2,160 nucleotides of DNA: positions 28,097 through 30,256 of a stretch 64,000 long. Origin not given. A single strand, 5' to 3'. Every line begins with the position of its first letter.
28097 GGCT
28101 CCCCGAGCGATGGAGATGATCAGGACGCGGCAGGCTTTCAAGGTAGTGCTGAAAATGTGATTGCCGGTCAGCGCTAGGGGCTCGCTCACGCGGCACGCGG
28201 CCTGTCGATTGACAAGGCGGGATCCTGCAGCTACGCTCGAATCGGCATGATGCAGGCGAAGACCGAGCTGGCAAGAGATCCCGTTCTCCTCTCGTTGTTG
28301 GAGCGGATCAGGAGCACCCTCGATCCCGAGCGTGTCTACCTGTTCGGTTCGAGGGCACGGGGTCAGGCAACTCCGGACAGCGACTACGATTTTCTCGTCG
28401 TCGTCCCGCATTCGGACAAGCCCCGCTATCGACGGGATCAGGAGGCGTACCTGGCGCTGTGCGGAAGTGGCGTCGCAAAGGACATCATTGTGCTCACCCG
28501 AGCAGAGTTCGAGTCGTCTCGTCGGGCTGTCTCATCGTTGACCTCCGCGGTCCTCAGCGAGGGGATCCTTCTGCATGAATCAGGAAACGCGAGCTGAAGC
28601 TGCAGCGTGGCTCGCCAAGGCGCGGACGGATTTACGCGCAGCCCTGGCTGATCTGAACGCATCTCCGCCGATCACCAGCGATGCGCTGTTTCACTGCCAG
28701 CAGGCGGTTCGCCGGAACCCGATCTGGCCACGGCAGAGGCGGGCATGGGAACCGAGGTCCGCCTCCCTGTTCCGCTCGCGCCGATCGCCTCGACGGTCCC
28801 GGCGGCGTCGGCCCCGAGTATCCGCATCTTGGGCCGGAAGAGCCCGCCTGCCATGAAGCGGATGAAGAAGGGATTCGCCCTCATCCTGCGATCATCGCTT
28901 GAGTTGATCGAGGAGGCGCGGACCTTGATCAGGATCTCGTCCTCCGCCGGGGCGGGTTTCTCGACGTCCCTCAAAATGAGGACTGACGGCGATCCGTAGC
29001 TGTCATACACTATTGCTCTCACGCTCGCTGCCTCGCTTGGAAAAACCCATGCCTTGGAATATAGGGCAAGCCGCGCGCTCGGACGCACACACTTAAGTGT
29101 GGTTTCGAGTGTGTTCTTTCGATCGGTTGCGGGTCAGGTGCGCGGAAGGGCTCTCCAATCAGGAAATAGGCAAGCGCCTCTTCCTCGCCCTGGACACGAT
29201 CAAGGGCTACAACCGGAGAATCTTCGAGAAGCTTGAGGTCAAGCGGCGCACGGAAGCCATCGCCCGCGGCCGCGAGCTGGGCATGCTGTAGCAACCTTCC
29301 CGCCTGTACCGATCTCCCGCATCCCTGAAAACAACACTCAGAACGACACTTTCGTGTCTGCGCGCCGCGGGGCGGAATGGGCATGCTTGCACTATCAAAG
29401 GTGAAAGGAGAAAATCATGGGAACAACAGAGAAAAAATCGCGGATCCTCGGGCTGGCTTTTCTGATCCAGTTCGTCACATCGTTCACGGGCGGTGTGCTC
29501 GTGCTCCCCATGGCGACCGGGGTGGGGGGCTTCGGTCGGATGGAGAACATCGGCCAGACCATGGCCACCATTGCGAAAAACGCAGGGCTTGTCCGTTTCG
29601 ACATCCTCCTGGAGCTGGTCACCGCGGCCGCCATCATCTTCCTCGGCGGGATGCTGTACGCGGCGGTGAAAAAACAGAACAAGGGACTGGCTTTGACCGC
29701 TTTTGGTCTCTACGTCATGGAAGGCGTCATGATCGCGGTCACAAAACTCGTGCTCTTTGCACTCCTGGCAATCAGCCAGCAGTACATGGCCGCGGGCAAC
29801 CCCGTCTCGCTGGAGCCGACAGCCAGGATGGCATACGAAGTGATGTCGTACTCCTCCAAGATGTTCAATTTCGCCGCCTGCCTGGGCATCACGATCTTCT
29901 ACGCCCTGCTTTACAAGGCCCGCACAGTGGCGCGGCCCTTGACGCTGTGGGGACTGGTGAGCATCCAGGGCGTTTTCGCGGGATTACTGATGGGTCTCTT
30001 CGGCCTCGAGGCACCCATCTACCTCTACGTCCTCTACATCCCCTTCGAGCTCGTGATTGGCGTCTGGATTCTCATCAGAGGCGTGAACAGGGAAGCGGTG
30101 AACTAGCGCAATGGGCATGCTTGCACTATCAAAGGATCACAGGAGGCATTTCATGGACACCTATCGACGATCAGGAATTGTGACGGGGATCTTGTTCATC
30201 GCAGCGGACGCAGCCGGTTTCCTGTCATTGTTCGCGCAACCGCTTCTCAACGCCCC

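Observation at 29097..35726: Roughly 6.5-kb mosaic region bounded by inverted copies of a LuxR-gene 3' end plus leader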

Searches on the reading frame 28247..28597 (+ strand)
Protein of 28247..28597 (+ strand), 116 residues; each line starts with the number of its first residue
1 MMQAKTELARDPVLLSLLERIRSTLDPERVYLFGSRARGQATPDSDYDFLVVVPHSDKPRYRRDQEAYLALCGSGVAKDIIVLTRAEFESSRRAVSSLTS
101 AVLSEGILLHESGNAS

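Call 36: search_protein_families(library=pfam, max_evalue=1, proteins=[window:28247-28597:+])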
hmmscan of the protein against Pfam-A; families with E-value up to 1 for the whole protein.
window:28247-28597:+ (116 aa): 7 families
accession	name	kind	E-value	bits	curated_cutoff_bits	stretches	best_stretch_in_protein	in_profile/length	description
PF01909.29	NTP_transf_2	-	1.3e-12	48.4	21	1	18-94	5-83/93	Nucleotidyltransferase domain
PF18765.7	Polbeta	-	3.9e-09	37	26.9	1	23-67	9-53/93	Polymerase beta, Nucleotidyltransferase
PF22600.2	MTPAP-like_central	-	0.00058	20.4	27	1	13-65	25-76/139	Poly(A) RNA polymerase, mitochondrial-like, central palm domain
PF20879.2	SidM_N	-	0.036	13.8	27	1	29-55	61-87/285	SidM, N-terminal domain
PF02913.24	FAD-oxidase_C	-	0.037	14.1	21.2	0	3-29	215-241/248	FAD linked oxidases, C-terminal domain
PF03445.19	DUF294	-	0.076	13.3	21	1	30-64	52-82/138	Putative nucleotidyltransferase DUF294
PF14713.11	DUF4464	-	0.25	11.2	27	1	48-102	11-65/230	Domain of unknown function (DUF4464)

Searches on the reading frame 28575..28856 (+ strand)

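Call 36: search_protein_families(library=pfam, max_evalue=1, proteins=[window:28575-28856:+])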
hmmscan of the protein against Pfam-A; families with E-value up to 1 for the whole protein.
window:28575-28856:+ (93 aa): 1 family
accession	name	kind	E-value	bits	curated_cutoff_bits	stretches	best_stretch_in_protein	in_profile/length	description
PF05168.19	HEPN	-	0.0013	19.3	22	1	10-45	2-35/117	HEPN domain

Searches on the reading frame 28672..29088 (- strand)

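Call 36: search_protein_families(library=pfam, max_evalue=1, proteins=[window:28672-29088:-])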
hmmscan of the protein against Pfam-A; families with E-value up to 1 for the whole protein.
window:28672-29088:- (138 aa): 2 families
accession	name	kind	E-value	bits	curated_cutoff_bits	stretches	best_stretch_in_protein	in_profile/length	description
PF08240.17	ADH_N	-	2.3e-06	28.3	23.5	1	49-107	2-52/104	Alcohol dehydrogenase GroES-like domain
PF10930.13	DUF2737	-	0.19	12.1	25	1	24-63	2-41/53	Protein of unknown function (DUF2737)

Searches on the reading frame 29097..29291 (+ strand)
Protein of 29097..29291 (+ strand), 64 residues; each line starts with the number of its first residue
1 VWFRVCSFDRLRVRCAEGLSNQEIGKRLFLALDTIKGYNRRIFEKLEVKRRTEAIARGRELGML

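Call 7: search_protein_families(library=pfam, max_evalue=0.01, proteins=[window:29097-29291:+])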
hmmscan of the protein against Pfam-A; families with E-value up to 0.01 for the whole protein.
window:29097-29291:+ (64 aa): 1 family
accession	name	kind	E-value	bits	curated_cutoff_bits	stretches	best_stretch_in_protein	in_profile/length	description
PF00196.25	GerE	-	4e-11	42.8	23.5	1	15-55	14-54/57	Bacterial regulatory proteins, luxR family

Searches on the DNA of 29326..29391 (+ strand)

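Call 56: build_rna_model(alignment_id=A5, structure=none)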
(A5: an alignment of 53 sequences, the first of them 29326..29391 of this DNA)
Model R1 built from alignment A5 (53 sequences, 67 columns); structure: none (sequence only).
model positions 66; base pairs 0; branch points 0; effective number of sequences 9.65; information 0.85 bits per position. No base pairs: searches with it score sequence only.

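Call 57: search_with_rna_model(model_id=R1, source=window, max_evalue=10, filters=off, show_alignments=4)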
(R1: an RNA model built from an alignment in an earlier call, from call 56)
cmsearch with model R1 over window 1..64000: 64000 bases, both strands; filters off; matches with E-value up to 10: 12.
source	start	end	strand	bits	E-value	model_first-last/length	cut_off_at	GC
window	35407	35469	-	65.3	2.1e-19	2-65/66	-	0.57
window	29327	29389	+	64.2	4.4e-19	2-65/66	-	0.59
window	29072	29113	-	10.1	0.036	8-49/66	-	0.6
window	2960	2980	-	9.6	0.051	4-24/66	-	0.38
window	50738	50757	+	4.7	1.8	24-43/66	-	0.7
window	3474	3490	+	4.5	1.9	16-36/66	-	0.29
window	52908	52936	+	4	2.8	27-55/66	-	0.59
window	30106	30123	+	3.7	3.5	48-65/66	-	0.61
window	37038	37047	+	3.3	4.6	22-31/66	-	0.5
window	31118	31139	-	3.1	5.4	41-62/66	-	0.68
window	29266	29287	+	2.9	6.5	42-63/66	-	0.77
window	25129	25138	+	2.4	8.9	20-29/66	-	0.4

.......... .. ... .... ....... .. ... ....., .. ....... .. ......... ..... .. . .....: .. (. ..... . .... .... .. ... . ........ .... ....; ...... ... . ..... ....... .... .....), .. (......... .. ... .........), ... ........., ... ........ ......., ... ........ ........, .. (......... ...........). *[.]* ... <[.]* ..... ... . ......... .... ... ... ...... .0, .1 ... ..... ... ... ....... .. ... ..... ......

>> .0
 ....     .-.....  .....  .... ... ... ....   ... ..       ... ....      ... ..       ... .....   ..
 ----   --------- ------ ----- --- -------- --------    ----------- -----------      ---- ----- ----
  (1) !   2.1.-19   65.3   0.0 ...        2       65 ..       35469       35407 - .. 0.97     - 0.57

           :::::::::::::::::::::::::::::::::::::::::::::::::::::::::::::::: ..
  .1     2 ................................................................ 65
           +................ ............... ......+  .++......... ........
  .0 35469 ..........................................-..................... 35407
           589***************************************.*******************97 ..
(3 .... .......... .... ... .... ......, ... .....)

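Call 58: search_with_rna_model(model_id=R1, sources=[L003, L004, L005, L006, L007, L008, L009, L013, L064, L081, L099, L100, L073, L088], max_evalue=1)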
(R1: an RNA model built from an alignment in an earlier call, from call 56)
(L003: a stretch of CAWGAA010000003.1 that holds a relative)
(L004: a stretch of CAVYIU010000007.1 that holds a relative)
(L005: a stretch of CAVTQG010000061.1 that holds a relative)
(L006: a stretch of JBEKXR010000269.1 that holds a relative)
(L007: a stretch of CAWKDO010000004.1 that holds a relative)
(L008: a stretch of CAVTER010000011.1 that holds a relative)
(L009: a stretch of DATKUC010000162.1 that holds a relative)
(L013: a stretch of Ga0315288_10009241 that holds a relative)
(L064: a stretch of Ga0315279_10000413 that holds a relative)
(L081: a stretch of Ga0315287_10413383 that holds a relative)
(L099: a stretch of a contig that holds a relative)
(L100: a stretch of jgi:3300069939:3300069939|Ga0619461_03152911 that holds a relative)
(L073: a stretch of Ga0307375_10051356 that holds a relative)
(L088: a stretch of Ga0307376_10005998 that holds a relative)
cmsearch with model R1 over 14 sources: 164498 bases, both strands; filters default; matches with E-value up to 1: 20.
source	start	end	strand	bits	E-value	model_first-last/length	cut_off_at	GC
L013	5039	5101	+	68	7.7e-20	2-65/66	-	0.57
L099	1320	1382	-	65.8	3.8e-19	2-65/66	-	0.57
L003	9020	9082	+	65.2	5.7e-19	2-65/66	-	0.56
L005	9907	9969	+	65.1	6.1e-19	2-65/66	-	0.54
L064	1124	1186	+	63.7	1.6e-18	2-65/66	-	0.51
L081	294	356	-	63.5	2e-18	2-65/66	-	0.59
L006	4228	4290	+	61.9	6.1e-18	2-65/66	-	0.51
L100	3915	3977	+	61.9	6.1e-18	2-65/66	-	0.56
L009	9309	9371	+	61.4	8.8e-18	3-65/66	-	0.49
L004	9177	9238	+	59.2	4.2e-17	3-65/66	-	0.58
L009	11851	11914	+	58.5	7.2e-17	2-65/66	-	0.45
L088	1595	1658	+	58.5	7.2e-17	2-65/66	-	0.45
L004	14029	14090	-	57.9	1.1e-16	3-65/66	-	0.55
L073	487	550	-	57.1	1.9e-16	2-65/66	-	0.5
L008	4635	4694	+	56.9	2.2e-16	3-63/66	-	0.62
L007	9912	9972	+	55.2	7.5e-16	4-65/66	-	0.51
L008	4524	4578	-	22.9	9.2e-06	8-62/66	-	0.58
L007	9848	9899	-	20.2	6.4e-05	5-56/66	-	0.63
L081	507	560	+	17.3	0.00052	8-61/66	-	0.56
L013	4815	4873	-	12.4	0.017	3-61/66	-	0.47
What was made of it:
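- A third copy with the same geometry lies at 29050-29113 (-) (calls 57, 58).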

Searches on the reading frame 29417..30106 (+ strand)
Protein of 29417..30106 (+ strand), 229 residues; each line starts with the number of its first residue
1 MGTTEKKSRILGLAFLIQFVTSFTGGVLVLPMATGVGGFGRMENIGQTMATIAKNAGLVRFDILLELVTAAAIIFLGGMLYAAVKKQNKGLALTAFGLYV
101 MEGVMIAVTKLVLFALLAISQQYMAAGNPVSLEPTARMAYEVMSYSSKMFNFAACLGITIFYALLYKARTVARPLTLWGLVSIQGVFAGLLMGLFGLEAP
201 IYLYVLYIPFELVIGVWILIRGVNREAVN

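Call 7: search_protein_families(library=pfam, max_evalue=0.01, proteins=[window:29417-30106:+])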
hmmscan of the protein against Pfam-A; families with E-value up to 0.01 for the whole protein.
window:29417-30106:+ (229 aa): 1 family
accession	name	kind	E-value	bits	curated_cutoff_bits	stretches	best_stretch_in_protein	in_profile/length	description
PF14329.11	DUF4386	-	1.7e-20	74.2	27.6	1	10-222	1-210/210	Domain of unknown function (DUF4386)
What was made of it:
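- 29417..30106 (+): DUF4386 #1. call 7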
